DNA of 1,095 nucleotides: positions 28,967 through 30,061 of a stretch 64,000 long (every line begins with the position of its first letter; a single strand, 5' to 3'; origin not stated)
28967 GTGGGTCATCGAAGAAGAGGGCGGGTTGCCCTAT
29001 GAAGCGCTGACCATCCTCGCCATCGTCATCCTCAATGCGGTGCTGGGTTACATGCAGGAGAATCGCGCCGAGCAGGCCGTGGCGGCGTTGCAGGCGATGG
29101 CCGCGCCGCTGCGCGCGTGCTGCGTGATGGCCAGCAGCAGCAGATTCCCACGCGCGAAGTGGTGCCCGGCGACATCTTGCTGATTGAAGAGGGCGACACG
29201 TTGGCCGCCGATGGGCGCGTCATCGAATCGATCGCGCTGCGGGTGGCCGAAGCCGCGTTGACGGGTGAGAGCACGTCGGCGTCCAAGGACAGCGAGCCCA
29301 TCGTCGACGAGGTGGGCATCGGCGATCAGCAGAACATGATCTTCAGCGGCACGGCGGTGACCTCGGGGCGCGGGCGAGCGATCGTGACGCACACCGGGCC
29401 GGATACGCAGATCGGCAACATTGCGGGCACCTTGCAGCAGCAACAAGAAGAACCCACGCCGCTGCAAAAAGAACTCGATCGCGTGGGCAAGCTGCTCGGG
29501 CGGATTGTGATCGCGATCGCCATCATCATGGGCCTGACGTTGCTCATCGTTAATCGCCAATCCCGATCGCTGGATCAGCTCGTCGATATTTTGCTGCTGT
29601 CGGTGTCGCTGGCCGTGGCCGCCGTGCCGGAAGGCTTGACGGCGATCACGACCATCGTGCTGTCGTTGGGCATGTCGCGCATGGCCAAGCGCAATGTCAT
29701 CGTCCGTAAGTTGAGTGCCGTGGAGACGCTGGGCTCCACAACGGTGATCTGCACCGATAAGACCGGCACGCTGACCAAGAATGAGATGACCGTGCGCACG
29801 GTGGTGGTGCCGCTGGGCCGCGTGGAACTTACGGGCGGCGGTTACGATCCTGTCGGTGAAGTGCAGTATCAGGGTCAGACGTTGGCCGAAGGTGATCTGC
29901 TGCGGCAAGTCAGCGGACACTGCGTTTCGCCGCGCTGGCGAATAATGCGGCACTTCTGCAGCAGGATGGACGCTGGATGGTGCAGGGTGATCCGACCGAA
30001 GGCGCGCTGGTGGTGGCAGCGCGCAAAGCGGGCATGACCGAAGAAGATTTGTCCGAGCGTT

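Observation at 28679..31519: Ca2+-type P-type ATPase riddled with at least 10 single-base frameshifts but otherwise fully conserved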

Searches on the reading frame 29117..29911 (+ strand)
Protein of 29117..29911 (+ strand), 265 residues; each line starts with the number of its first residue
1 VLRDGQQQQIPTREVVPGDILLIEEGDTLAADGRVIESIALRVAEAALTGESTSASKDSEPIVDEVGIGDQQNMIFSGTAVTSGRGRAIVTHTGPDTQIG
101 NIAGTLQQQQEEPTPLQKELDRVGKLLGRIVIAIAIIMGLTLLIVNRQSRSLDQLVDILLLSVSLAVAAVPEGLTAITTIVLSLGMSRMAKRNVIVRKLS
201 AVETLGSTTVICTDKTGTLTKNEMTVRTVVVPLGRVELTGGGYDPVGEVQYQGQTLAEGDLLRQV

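Call 6: find_homologous_proteins(query=window:29117-29911:+)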
Query seq(265 aa) (265 aa): 5831 proteins with E <= 0.001 among 8000 candidates; the best 120 are listed.
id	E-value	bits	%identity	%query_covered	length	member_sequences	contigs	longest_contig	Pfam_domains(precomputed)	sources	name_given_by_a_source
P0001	2.0e-146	504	100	95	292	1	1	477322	PF00122.26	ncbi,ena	-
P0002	1.0e-118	414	78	100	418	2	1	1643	PF00690.32,PF00122.26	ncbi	-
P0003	1.2e-112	394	75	98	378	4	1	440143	PF00690.32,PF00122.26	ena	-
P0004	7.2e-110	385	77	94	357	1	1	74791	PF00122.26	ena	-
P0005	1.1e-108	381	72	100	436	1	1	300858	PF00690.32,PF00122.26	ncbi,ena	-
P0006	3.9e-106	372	70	100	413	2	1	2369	PF00690.32,PF00122.26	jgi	jgi:P-type Ca2+ transporter type 2C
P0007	3.3e-105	369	72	100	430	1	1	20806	PF00690.32,PF00122.26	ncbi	-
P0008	7.7e-98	345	66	100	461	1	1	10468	PF00690.32,PF00122.26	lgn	-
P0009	4.6e-97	343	69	100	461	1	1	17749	PF13246.13,PF00690.32,PF00122.26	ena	-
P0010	7.1e-97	342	69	97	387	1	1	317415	PF00690.32,PF00122.26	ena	-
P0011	7.8e-95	335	75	86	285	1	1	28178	PF00122.26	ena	-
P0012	2.6e-91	324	61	100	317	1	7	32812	PF00122.26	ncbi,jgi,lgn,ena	-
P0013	5.2e-91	323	61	100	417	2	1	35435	PF00690.32,PF00122.26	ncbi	-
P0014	1.2e-90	322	61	100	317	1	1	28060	PF00122.26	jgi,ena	-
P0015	2.4e-90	321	61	100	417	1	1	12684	PF00690.32,PF00122.26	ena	-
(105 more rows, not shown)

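Call 7: find_encoding_contigs(protein=P0001, flank=10000, max_places=5)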
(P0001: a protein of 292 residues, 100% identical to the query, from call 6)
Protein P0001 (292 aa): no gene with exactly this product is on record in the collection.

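Call 10: list_cluster_members(proteins=[P0001, P0002, P0003, P0004, P0005, P0007, P0010])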
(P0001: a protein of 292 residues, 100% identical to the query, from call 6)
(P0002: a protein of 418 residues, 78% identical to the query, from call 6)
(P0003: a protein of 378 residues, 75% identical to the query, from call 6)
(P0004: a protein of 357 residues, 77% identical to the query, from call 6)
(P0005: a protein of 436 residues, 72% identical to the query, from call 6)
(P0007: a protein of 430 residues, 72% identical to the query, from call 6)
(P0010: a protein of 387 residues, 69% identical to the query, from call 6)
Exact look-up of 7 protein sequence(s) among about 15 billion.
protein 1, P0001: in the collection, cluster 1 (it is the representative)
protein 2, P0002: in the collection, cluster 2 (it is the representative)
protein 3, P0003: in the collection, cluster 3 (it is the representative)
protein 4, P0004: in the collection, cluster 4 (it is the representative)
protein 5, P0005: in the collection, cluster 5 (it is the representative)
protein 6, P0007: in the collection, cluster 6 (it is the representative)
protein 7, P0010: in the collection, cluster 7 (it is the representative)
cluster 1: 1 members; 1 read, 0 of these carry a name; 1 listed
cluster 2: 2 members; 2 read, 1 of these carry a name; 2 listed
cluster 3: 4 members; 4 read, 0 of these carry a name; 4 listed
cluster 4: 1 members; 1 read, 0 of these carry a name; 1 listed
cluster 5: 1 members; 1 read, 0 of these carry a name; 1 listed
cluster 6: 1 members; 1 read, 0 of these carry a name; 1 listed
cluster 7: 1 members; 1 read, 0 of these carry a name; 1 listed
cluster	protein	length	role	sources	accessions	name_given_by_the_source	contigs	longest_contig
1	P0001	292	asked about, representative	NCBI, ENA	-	-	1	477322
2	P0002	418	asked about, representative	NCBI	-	-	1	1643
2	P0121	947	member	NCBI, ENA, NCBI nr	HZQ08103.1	MAG TPA: cation-translocating P-type ATPase [Anaerolineae bacterium] | cation-translocating P-type ATPase [Anaerolineae bacterium]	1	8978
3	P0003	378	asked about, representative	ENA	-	-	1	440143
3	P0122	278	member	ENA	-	-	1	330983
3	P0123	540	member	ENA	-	-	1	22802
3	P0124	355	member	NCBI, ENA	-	-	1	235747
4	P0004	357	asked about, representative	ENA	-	-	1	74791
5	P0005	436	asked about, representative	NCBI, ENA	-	-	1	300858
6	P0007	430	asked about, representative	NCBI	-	-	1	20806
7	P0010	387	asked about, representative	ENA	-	-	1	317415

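Call 11: find_encoding_contigs(protein=P0003, flank=10000, max_places=4)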
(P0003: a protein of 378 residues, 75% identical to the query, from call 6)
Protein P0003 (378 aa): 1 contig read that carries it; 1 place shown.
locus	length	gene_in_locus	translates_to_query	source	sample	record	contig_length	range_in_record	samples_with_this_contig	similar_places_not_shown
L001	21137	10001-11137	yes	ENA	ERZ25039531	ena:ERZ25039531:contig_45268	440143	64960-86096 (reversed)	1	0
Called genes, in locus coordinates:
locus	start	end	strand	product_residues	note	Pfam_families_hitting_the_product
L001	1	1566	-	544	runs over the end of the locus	PF01609:DDE_Tnp_1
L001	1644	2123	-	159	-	-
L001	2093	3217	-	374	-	PF00486:Trans_reg_C (weak), PF13191:AAA_16, PF13401:AAA_22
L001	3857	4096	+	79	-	PF00486:Trans_reg_C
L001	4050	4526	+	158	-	PF13191:AAA_16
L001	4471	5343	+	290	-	PF13191:AAA_16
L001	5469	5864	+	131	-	-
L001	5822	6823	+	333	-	-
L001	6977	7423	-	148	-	-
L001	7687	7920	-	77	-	-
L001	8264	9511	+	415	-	PF00479:G6PD_N, PF02781:G6PD_C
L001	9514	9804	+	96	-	PF02781:G6PD_C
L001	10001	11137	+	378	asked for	PF00690:Cation_ATPase_N, PF00122:E1-E2_ATPase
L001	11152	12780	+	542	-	PF13246:Cation_ATPase, PF00702:Hydrolase, PF00689:Cation_ATPase_C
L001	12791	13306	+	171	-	-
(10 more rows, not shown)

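Call 12: find_encoding_contigs(protein=P0005, flank=10000, max_places=4)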
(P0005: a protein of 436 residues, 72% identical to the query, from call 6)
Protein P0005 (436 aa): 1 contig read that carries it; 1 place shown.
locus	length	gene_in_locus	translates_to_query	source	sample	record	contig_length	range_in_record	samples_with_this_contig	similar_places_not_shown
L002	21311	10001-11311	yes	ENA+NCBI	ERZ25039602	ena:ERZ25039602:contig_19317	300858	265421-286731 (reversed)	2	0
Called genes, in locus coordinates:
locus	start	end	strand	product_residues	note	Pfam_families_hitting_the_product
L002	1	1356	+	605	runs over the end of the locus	PF02922:CBM_48, PF00128:Alpha-amylase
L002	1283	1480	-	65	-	-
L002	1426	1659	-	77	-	-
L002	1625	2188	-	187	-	-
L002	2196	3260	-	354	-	PF13231:PMT_2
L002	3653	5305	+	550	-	PF02687:FtsX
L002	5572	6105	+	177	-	-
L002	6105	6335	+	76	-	PF02687:FtsX (weak)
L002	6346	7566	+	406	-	PF07143:AttH, PF17186:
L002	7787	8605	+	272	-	-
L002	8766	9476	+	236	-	PF04298:Zn_peptidase_2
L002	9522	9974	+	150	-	-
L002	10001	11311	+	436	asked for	PF00690:Cation_ATPase_N, PF00122:E1-E2_ATPase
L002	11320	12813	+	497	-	PF13246:Cation_ATPase, PF00702:Hydrolase, PF00689:Cation_ATPase_C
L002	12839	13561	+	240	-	PF02678:Pirin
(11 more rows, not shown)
